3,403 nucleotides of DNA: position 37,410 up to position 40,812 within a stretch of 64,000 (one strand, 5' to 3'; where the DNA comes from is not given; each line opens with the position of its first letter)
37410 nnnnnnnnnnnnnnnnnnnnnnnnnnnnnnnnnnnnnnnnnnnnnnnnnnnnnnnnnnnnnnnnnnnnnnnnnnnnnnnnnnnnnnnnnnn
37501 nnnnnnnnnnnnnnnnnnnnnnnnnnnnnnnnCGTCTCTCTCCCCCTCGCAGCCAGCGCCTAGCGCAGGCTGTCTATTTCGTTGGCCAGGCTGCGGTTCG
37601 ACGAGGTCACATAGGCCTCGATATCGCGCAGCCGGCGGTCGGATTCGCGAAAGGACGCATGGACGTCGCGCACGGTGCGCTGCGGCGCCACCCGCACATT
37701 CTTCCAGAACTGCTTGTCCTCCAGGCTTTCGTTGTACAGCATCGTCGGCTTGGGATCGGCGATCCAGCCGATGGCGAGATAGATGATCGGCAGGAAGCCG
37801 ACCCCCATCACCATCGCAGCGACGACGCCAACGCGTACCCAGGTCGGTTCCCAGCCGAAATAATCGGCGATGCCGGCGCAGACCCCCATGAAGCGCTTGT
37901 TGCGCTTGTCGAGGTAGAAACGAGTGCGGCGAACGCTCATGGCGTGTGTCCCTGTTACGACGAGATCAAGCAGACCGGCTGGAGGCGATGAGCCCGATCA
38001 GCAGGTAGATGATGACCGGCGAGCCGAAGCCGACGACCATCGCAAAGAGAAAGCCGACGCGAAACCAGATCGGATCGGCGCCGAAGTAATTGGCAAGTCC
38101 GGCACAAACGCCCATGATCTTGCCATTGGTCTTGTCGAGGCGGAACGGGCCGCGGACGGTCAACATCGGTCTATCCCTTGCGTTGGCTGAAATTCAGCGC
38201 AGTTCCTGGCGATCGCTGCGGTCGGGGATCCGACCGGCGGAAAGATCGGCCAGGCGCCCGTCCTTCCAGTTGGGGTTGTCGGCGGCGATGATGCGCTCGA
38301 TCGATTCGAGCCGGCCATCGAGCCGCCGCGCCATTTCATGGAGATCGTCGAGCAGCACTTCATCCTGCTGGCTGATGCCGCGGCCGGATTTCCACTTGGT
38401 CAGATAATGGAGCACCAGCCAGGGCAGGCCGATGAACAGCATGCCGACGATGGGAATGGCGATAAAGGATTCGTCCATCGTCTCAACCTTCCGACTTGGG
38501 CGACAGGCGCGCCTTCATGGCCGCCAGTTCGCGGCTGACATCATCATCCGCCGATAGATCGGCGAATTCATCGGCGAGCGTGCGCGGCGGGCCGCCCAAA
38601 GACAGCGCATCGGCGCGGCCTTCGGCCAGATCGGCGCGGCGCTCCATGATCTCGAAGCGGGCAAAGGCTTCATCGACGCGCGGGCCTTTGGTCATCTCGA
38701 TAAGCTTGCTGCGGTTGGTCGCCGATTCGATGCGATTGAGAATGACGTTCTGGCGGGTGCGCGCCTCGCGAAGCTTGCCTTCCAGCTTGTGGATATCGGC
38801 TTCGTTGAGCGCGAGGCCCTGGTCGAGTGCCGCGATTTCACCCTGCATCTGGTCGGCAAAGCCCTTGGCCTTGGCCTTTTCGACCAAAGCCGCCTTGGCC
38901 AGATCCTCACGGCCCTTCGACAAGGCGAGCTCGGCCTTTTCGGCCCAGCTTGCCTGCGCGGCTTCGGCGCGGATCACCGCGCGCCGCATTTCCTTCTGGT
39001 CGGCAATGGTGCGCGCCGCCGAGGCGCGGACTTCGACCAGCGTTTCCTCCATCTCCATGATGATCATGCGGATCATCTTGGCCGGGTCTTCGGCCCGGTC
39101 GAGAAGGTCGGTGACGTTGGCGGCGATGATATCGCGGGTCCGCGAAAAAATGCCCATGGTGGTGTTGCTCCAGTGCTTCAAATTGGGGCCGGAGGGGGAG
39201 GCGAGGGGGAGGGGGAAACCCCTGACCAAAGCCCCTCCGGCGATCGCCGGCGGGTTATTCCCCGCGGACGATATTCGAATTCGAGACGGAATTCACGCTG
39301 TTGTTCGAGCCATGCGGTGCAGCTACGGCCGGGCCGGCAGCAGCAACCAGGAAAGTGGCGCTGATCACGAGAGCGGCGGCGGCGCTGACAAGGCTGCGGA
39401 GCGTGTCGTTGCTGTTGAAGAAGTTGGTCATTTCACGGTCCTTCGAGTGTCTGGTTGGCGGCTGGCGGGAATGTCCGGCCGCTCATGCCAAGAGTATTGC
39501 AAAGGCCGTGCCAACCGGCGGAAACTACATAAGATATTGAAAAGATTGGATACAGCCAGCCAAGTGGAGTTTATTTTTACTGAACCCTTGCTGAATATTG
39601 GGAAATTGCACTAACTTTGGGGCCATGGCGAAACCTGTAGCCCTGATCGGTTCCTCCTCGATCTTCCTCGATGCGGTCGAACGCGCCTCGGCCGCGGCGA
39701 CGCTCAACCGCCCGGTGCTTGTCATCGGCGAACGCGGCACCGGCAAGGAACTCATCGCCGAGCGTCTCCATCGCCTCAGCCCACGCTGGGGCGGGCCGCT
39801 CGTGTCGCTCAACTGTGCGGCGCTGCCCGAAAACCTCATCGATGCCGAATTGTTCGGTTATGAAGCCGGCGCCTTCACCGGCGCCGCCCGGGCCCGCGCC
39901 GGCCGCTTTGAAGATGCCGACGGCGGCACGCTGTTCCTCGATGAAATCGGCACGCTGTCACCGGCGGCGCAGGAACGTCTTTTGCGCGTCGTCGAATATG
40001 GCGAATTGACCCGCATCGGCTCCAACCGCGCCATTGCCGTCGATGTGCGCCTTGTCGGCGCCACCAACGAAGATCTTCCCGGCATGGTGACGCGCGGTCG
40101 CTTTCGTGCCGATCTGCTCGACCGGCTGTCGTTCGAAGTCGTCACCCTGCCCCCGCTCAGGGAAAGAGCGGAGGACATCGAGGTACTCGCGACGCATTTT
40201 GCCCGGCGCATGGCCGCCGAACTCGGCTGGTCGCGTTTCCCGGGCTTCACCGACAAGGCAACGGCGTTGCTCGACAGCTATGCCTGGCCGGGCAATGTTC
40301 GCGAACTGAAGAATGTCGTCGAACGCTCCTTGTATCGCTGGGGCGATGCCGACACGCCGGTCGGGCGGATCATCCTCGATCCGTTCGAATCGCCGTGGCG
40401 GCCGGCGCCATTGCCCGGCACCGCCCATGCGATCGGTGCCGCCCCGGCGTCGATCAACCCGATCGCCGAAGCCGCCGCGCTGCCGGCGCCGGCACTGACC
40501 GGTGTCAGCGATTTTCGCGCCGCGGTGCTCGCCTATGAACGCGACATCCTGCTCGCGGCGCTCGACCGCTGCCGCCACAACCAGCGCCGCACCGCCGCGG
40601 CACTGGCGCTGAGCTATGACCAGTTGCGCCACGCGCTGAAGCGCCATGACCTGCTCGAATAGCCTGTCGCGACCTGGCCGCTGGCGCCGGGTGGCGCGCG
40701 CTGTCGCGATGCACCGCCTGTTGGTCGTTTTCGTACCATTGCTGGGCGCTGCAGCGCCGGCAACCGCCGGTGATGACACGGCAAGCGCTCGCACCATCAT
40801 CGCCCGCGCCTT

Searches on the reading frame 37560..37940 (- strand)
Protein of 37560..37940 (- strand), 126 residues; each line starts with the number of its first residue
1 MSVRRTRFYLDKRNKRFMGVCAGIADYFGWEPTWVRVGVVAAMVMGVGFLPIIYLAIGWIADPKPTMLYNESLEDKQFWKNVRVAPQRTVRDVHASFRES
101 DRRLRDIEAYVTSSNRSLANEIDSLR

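Call 3: search_protein_families(library=pfam, max_evalue=1, proteins=[window:37560-37940:-])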
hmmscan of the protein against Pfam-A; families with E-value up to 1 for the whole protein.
window:37560-37940:- (126 aa): 3 families
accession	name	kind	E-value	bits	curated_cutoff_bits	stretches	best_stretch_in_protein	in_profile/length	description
PF04024.17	PspC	-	4.9e-17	61.9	25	1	7-61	2-55/58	PspC domain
PF21938.1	CAP_N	-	0.21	12.1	27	1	56-111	94-151/159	CAP, N-terminal domain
PF08038.17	Tom7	-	0.46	10.7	27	1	44-68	14-38/41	TOM7 family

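Call 4: search_protein_families(library=ncbifam, max_evalue=1, proteins=[window:37560-37940:-])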
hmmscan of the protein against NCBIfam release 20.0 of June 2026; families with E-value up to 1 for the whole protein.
window:37560-37940:- (126 aa): 3 families
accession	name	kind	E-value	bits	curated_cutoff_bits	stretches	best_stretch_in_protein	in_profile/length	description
TIGR02978.1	phageshock_pspC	equivalog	3.3e-36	123.8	104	1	6-125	2-121/121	envelope stress response membrane protein PspC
NF007973.0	PRK10697.1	equivalog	3e-14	53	136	1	9-120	11-114/119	envelope stress response membrane protein PspC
NF003400.0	PRK04654.1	equivalog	0.034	14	211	1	87-122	60-95/214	sec-independent translocase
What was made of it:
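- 37560..37940 (-): Long PspC with the C-terminal zipper tail. TIGR02978 scores 123.8 bits over the full length (call 4).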

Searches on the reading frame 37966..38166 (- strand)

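Call 3: search_protein_families(library=pfam, max_evalue=1, proteins=[window:37966-38166:-])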
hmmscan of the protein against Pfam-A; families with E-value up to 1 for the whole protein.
window:37966-38166:- (66 aa): 3 families
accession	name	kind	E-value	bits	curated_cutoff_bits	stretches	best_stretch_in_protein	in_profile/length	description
PF04024.17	PspC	-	6.6e-16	58.3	25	1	8-61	3-55/58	PspC domain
PF09825.15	BPL_N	-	0.067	12.5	24.2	1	14-42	82-108/283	Biotin-protein ligase, N terminal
PF09527.15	ATPase_gene1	-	0.25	11.9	26.6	1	19-47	20-48/54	Putative F0F1-ATPase subunit Ca2+/Mg2+ transporter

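Call 4: search_protein_families(library=ncbifam, max_evalue=1, proteins=[window:37966-38166:-])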
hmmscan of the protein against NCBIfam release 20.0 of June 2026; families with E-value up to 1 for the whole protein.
window:37966-38166:- (66 aa): 2 families
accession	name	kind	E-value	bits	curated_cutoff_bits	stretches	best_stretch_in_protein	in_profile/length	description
TIGR02978.1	phageshock_pspC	equivalog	7.4e-15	54.9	104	1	11-63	7-60/121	envelope stress response membrane protein PspC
NF007973.0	PRK10697.1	equivalog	5.6e-06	26.3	136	1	13-59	15-62/119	envelope stress response membrane protein PspC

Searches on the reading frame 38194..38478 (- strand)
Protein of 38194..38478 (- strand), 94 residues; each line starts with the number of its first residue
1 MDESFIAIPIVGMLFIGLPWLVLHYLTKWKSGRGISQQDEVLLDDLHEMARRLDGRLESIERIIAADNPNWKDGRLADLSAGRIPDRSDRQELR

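Call 3: search_protein_families(library=pfam, max_evalue=1, proteins=[window:38194-38478:-])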
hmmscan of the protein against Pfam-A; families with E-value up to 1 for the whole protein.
window:38194-38478:- (94 aa): 4 families
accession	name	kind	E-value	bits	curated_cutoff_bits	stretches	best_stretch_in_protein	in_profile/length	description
PF06667.17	PspB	-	4.5e-24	84.7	25.6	1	4-72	4-72/73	Phage shock protein B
PF04746.17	DUF575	-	0.0071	17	25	1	7-28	22-43/101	Protein of unknown function (DUF575)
PF06781.17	CrgA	-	0.052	14.1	24.8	1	5-28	34-57/89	Cell division protein CrgA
PF20769.2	YPEB_N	-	0.13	12.6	27.3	1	30-73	93-136/136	YpeB N-terminal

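Call 4: search_protein_families(library=ncbifam, max_evalue=1, proteins=[window:38194-38478:-])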
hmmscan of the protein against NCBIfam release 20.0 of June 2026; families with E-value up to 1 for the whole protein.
window:38194-38478:- (94 aa): 5 families
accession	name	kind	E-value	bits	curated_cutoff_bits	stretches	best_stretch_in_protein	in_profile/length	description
TIGR02976.1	phageshock_pspB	equivalog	2.8e-23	82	51.7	1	1-73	1-74/75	envelope stress response membrane protein PspB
NF006993.0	PRK09458.1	equivalog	2.2e-16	60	90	1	3-73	3-74/75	envelope stress response membrane protein PspB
TIGR02978.1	phageshock_pspC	equivalog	0.0034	17.2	104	1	37-72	80-115/121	envelope stress response membrane protein PspC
NF002595.0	PRK02251.2-1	equivalog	0.0093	16.2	109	1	4-29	29-54/84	cell division protein CrgA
NF001194.0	PRK00159.1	equivalog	0.068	13.3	102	1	8-28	35-55/87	cell division protein CrgA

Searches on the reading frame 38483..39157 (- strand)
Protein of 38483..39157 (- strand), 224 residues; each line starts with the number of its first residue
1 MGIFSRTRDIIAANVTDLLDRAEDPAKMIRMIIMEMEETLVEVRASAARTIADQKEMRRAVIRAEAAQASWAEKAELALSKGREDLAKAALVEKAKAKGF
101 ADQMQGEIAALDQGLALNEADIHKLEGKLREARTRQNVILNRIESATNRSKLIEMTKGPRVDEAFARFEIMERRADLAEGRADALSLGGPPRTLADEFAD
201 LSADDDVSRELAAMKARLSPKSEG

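Call 3: search_protein_families(library=pfam, max_evalue=1, proteins=[window:38483-39157:-])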
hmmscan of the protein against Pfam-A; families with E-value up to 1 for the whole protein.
window:38483-39157:- (224 aa): 6 families
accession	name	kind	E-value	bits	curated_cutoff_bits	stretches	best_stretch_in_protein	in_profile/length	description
PF04012.17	PspA_IM30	-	1.5e-36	126.5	33.9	1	2-217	1-217/220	PspA/IM30 family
PF14712.11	Snapin_Pallidin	-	0.0075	17.1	29.6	1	116-155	9-48/89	Snapin/Pallidin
PF08017.16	Fibrinogen_BP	-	0.021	13.6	50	1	103-181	169-249/425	Fibrinogen binding protein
PF00261.25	Tropomyosin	-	0.053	13.4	38.6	1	80-177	38-111/242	Tropomyosin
PF17690.6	DUF5537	-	0.084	13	28.4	1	72-111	88-127/160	Family of unknown function (DUF5537)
PF22554.1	Chap-C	-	0.39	11.9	27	1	41-106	19-86/91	TY-Chap C-terminal domain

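Call 4: search_protein_families(library=ncbifam, max_evalue=1, proteins=[window:38483-39157:-])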
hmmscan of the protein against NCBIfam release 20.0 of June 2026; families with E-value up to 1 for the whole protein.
window:38483-39157:- (224 aa): 5 families
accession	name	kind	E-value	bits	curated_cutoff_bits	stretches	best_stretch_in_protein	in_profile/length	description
TIGR02977.1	phageshock_pspA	equivalog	3.9e-78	262.1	242.95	1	1-219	1-218/219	phage shock protein PspA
NF007974.0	PRK10698.1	equivalog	1.4e-60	204.7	336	1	1-220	1-219/222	phage shock protein PspA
NF045984.1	StressProtLiaH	equivalog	1.3e-14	54.5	380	1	3-221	2-218/225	stress responsive protein LiaH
NF033885.1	conj_TraP_IncI1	equivalog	0.036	13.8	135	1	47-150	41-144/217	conjugal transfer protein TraP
TIGR02231.1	TIGR02231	subfamily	0.2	10.3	112.6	1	46-173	64-190/524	mucoidy inhibitor MuiA family protein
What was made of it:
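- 38483..39157 (-): pspA. TIGR02977 scores 262 bits and PF04012 scores 126 bits (calls 3, 4).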

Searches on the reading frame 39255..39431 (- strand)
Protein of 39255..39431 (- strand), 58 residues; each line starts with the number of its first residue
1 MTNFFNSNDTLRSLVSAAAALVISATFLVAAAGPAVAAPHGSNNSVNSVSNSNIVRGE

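Call 56: search_protein_families(library=pfam, max_evalue=0.001, proteins=[window:39255-39431:-])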
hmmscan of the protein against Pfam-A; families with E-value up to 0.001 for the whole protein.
window:39255-39431:- (58 aa): 0 families

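Call 57: search_protein_families(library=ncbifam, max_evalue=0.001, proteins=[window:39255-39431:-])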
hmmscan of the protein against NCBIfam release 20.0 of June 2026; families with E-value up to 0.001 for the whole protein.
window:39255-39431:- (58 aa): 0 families

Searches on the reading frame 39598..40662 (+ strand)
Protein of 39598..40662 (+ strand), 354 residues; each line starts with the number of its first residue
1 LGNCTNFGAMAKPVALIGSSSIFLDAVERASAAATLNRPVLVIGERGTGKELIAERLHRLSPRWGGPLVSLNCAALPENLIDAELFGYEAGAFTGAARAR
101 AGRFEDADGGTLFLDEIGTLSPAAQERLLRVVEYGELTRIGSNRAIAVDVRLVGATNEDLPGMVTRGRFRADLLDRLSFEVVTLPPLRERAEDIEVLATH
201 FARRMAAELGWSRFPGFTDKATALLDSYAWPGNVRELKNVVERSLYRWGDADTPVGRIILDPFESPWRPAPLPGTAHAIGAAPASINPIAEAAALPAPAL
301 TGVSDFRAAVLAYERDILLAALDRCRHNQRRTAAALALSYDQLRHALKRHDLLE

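Call 56: search_protein_families(library=pfam, max_evalue=0.001, proteins=[window:39598-40662:+])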
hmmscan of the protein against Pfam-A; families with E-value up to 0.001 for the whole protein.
window:39598-40662:+ (354 aa): 7 families
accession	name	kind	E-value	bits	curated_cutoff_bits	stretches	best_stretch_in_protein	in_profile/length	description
PF00158.32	Sigma54_activat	-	3.1e-60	203.1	20.2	1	16-178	1-163/168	Sigma-54 interaction domain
PF25601.1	AAA_lid_14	-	4.8e-19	68.4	27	1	188-245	1-57/87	AAA+ ATPase lid domain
PF14532.12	Sigma54_activ_2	-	3.3e-18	66.7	25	1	17-187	1-138/138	Sigma-54 interaction domain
PF07728.20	AAA_5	-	2.9e-08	34.3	22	1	39-158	1-123/139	AAA domain (dynein-related subfamily)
PF01078.27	Mg_chelatase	-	2.1e-06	27.8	20.3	0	95-158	93-158/207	Magnesium chelatase, subunit ChlI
PF02954.25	HTH_8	-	9.8e-06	25.7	22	1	314-349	6-41/42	Bacterial regulatory protein, Fis family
PF00004.35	AAA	-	0.00083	20.3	21.2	0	40-170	1-124/131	ATPase family associated with various cellular activities (AAA)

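Call 57: search_protein_families(library=ncbifam, max_evalue=0.001, proteins=[window:39598-40662:+])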
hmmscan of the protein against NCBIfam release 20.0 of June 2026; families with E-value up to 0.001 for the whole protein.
window:39598-40662:+ (354 aa): 30 families (the best 25 are shown)
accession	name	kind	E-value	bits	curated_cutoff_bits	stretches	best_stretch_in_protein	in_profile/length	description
TIGR02974.1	phageshock_pspF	equivalog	3.3e-143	476.9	443.55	1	16-350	1-336/336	phage shock protein operon transcriptional activator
NF008622.0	PRK11608.1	equivalog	7.2e-125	416.3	529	1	15-352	7-325/329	phage shock protein operon transcriptional activator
TIGR01817.1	nifA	equivalog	1.2e-92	311.4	528.85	1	14-352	196-529/534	nif-specific transcriptional activator NifA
NF003451.0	PRK05022.1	equivalog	2.6e-86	290.4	476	1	12-351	188-509/512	nitric oxide reductase transcriptional regulator NorR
NF038308.1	RNA_repair_RtcR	equivalog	1.9e-76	258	650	1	20-245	186-419/530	RNA repair transcriptional activator RtcR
TIGR01818.1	ntrC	equivalog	2.1e-75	254.3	558.6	1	12-347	132-460/463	nitrogen regulation protein NR(I)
NF008469.0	PRK11361.1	equivalog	7.5e-75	252.4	714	1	21-245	150-373/461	acetoacetate metabolism transcriptional regulator AtoC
NF007689.0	PRK10365.1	equivalog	3.7e-72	243.5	760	1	11-245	136-369/441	sigma-54-dependent response regulator transcription factor ZraR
NF041552.1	TF_PrdR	equivalog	6.8e-72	242.6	795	1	16-243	269-495/577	sigma-54 dependent transcriptional regulator PrdR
TIGR02915.1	PEP_resp_reg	equivalog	3e-71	240.6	502.6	1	25-245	150-369/445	PEP-CTERM-box response regulator transcription factor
NF041906.1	V4R_TF_MobR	exception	5.4e-70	236.4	999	1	17-245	235-462/544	phenol degradation transcriptional regulator MobR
TIGR02329.1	propionate_PrpR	equivalog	2.1e-69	234.6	499.2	1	7-249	205-451/526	propionate catabolism operon regulatory protein PrpR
NF050807.1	TransRegFlbDCaul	equivalog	1.5e-68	231.7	750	1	22-350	126-438/454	sigma-54-dependent transcriptional regulator FlbD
NF011953.0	PRK15424.1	equivalog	3.5e-66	223.9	703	1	16-245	221-462/538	propionate catabolism operon regulatory protein PrpR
NF008085.0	PRK10820.1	equivalog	6.8e-65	219.6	576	1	17-254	207-443/520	transcriptional regulator TyrR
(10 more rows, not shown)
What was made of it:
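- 39598..40662 (+): pspF, sigma-54 enhancer-binding activator, divergently transcribed. It has no N-terminal sensor domain. The AAA+ domain starts at residue 16 (calls 56, 57).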
